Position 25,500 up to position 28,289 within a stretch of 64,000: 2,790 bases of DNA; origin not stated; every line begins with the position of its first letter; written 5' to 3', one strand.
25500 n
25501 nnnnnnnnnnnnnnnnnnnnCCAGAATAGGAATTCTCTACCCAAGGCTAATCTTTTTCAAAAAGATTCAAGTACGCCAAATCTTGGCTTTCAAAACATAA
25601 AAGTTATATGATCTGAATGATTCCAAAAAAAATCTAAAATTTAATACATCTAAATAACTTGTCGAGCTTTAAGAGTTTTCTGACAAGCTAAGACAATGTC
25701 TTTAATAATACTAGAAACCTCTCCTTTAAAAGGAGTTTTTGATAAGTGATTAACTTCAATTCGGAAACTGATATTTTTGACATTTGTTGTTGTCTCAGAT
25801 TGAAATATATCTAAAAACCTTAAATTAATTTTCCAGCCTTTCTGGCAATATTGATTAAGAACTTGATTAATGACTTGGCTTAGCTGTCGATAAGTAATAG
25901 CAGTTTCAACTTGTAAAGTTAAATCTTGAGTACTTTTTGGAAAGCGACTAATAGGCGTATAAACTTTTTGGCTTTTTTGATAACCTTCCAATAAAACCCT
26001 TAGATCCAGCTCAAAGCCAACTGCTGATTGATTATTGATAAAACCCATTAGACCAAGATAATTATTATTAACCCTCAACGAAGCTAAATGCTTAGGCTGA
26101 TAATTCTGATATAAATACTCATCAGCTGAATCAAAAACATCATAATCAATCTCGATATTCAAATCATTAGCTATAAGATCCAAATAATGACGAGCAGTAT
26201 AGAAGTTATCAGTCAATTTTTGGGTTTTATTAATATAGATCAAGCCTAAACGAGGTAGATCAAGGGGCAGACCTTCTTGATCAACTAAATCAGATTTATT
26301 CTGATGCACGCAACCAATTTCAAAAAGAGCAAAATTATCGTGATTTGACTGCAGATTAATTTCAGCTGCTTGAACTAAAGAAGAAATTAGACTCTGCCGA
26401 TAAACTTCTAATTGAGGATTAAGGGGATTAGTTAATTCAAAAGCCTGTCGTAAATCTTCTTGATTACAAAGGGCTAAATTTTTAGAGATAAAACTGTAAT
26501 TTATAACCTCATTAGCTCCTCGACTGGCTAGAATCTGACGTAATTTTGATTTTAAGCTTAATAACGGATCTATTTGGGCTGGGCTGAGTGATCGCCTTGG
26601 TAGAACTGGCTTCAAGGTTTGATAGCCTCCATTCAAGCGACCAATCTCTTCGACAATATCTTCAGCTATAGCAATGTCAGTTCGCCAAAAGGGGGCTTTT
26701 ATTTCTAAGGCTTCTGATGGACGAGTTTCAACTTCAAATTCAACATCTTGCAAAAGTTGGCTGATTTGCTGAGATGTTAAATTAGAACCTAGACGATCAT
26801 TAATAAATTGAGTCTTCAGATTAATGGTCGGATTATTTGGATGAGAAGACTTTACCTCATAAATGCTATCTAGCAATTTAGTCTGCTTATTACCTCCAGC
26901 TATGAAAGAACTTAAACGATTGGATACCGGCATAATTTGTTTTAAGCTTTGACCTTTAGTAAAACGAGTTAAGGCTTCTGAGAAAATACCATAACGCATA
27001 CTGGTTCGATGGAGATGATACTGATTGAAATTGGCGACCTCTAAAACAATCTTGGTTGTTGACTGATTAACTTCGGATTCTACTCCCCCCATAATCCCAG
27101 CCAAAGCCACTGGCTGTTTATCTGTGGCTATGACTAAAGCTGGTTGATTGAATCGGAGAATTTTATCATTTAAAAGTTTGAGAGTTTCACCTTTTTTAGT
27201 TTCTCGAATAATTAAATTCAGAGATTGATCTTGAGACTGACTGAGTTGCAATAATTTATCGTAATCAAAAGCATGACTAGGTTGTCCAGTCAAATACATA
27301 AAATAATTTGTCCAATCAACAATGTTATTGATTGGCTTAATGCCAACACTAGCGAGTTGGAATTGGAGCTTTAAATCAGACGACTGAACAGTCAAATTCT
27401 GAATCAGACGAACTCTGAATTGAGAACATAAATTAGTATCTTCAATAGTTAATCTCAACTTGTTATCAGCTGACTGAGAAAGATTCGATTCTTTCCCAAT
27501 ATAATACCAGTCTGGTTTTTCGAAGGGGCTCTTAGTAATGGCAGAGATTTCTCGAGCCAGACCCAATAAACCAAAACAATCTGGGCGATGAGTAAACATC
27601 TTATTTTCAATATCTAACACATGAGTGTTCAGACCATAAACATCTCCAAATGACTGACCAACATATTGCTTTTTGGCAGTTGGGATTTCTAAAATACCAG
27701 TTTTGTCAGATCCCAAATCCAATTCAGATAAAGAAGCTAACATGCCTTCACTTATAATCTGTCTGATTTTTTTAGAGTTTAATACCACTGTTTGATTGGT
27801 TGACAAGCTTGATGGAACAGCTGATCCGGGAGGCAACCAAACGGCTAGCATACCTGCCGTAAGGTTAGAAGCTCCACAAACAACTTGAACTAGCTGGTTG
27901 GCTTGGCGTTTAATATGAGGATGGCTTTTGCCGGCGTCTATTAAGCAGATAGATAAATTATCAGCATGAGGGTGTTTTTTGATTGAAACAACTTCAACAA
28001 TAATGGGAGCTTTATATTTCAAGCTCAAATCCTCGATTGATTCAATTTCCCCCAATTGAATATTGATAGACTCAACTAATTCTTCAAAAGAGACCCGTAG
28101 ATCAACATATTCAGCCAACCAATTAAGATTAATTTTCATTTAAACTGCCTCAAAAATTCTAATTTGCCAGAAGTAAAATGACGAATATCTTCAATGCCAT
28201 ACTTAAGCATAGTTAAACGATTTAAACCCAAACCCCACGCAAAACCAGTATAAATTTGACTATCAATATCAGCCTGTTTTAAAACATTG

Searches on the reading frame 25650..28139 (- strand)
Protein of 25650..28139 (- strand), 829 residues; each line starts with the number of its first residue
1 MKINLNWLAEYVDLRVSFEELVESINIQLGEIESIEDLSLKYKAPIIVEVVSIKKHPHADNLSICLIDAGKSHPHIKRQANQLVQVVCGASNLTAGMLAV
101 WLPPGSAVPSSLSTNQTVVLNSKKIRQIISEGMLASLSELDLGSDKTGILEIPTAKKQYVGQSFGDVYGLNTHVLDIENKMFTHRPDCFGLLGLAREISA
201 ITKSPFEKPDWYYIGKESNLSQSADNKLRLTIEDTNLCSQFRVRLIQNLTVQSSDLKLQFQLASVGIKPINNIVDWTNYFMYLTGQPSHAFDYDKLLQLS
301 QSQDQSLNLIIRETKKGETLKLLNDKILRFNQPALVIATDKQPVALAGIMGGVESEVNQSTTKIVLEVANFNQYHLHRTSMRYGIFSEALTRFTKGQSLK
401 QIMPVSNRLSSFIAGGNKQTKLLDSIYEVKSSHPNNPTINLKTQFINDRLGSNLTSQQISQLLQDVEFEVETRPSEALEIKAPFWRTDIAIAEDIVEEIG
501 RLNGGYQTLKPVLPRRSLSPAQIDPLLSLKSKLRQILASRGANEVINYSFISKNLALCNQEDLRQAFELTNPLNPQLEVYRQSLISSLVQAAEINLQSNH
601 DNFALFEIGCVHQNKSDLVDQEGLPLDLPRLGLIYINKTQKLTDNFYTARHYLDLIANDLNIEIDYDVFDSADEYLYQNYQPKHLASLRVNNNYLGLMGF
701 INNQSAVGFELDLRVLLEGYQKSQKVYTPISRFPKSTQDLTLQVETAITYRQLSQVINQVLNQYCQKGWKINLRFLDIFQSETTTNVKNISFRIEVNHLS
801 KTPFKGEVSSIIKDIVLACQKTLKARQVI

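Call 16: find_related_loci(query=window:25650-28139:-, collection=genome_contigs, flank=6000)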
Query window:25650-28139:- (829 aa) in genome_contigs; peptide patterns used: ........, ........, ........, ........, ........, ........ (x = any residue, [..] = any of these).
86 stretches matched a pattern; 3 encode a relative of the query (tblastn E <= 1e-3); 3 distinct loci.
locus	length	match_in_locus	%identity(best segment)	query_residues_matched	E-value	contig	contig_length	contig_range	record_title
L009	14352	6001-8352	28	1-825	1e-79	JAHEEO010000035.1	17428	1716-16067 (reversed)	MAG: Rhodospirillales bacterium isolate Ww274 NODE_6330_length_17428_cov_2.432080, whole genome shotgun sequence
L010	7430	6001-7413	32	1-504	6e-75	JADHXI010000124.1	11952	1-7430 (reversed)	MAG: Desulfobacteraceae bacterium isolate BS750m-G49 BS-750m-C9626, whole genome shotgun sequence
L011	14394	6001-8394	29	1-825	3e-95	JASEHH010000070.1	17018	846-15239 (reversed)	MAG: Thermodesulfobacteriota bacterium isolate Yes70-18 NODE_1298_length_17018_cov_62.719330, whole genome shotgun seque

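Call 72: list_cluster_members(proteins=[window:25650-28139:-, window:24289-24627:+])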
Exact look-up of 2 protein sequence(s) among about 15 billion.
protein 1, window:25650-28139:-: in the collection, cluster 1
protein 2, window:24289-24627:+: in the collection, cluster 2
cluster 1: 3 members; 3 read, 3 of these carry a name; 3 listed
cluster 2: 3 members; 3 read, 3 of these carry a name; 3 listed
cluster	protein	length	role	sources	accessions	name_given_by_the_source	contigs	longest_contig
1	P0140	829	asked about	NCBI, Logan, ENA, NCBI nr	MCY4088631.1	MAG: phenylalanine--tRNA ligase subunit beta [Candidatus Saccharibacteria bacterium] | phenylalanine--tRNA ligase subunit beta [Candidatus Saccharibacteria bacterium]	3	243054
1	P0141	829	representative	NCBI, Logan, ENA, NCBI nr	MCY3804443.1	MAG: phenylalanine--tRNA ligase subunit beta [Candidatus Saccharibacteria bacterium] | phenylalanine--tRNA ligase subunit beta [Candidatus Saccharibacteria bacterium]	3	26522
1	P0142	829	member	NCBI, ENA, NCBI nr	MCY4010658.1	MAG: phenylalanine--tRNA ligase subunit beta [Candidatus Saccharibacteria bacterium] | phenylalanine--tRNA ligase subunit beta [Candidatus Saccharibacteria bacterium]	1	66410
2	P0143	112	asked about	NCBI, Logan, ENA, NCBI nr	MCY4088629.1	MAG: hypothetical protein OXF49_00645 [Candidatus Saccharibacteria bacterium] | hypothetical protein [Candidatus Saccharibacteria bacterium]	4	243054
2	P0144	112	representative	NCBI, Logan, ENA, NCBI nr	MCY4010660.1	MAG: hypothetical protein OXF30_01155 [Candidatus Saccharibacteria bacterium] | hypothetical protein [Candidatus Saccharibacteria bacterium]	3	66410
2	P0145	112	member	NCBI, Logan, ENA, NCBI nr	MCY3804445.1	MAG: hypothetical protein OXF85_01025 [Candidatus Saccharibacteria bacterium] | hypothetical protein [Candidatus Saccharibacteria bacterium]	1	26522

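Call 73: find_encoding_contigs(protein=P0144, flank=1200, max_places=10)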
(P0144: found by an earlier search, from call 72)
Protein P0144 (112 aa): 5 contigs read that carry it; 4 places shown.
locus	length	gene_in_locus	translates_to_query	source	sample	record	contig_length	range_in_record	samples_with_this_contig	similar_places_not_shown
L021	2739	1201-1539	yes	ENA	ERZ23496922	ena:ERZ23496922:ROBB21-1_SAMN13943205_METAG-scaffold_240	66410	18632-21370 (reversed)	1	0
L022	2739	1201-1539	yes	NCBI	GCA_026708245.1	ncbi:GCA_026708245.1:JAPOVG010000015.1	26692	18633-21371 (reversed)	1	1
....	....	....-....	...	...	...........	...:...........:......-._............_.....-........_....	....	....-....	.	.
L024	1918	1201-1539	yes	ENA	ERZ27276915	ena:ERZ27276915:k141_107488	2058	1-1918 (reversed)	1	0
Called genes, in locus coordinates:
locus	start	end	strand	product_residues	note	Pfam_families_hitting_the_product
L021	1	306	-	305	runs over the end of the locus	PF00254:FKBP_C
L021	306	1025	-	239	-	PF01386:Ribosomal_L25p, PF14693:Ribosomal_TL5_C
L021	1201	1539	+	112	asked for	-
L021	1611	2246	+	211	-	-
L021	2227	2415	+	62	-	-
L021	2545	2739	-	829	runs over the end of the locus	PF01588:tRNA_bind, PF03483:B3_4, PF03484:B5, PF17759:tRNA_synthFbeta, PF03147:FDX-ACB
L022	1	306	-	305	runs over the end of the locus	PF00254:FKBP_C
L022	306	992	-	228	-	PF01386:Ribosomal_L25p, PF14693:Ribosomal_TL5_C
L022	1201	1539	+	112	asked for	-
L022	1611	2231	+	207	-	-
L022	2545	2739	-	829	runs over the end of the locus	PF01588:tRNA_bind, PF03483:B3_4, PF03484:B5, PF17759:tRNA_synthFbeta, PF03147:FDX-ACB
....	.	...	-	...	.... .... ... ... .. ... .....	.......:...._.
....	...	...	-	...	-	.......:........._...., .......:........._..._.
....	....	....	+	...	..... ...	-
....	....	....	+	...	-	?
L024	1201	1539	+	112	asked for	-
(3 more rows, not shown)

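Call 74: find_encoding_contigs(protein=P0141, flank=1500, max_places=10)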
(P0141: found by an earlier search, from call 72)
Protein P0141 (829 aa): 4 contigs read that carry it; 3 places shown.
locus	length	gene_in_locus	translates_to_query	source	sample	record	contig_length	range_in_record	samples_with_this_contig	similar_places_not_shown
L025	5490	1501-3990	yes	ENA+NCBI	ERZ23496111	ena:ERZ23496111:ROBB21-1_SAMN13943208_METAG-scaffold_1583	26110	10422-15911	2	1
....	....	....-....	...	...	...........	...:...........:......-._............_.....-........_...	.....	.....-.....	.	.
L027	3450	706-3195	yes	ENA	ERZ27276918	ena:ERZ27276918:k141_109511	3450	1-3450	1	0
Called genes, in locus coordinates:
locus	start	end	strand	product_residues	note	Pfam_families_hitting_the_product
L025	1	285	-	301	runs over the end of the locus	-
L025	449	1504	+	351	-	PF01409:tRNA-synt_2d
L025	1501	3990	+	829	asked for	PF01588:tRNA_bind, PF03483:B3_4, PF03484:B5, PF17759:tRNA_synthFbeta, PF03147:FDX-ACB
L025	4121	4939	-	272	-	-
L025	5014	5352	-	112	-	-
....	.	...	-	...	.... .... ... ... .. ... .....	-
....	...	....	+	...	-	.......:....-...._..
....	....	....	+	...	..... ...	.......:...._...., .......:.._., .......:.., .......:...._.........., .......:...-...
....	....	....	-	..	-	?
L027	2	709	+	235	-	?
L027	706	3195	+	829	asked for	PF01588:tRNA_bind, PF03483:B3_4, PF03484:B5, PF17759:tRNA_synthFbeta, PF03147:FDX-ACB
